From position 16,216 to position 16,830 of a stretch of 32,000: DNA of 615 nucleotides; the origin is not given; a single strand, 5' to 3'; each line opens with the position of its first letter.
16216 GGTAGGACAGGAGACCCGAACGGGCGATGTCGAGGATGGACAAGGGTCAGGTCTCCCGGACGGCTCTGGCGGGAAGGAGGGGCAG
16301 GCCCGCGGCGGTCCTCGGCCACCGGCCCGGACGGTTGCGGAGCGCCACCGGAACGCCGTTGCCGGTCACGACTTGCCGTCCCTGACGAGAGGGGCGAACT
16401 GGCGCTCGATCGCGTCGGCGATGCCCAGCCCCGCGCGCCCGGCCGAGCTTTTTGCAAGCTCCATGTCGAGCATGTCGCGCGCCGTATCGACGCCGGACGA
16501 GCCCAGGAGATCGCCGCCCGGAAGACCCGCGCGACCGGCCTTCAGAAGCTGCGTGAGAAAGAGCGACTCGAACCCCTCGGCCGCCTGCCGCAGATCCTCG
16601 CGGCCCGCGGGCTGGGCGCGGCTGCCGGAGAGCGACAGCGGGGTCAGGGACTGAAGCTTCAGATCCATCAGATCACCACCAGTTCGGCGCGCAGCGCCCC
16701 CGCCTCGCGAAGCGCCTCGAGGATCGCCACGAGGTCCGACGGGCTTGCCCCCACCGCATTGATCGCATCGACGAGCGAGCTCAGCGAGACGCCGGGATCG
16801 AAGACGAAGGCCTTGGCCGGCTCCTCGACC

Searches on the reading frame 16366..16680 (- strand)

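Call 8: search_protein_families(library=pfam, proteins=[window:16366-16680:-], max_evalue=0.01)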
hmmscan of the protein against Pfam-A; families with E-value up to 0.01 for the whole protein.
window:16366-16680:- (104 aa): 1 family
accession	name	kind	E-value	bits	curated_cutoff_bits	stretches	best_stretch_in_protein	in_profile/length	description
PF10135.14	Rod-binding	-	2.2e-12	47.8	25.1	1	50-94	4-51/51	Rod binding protein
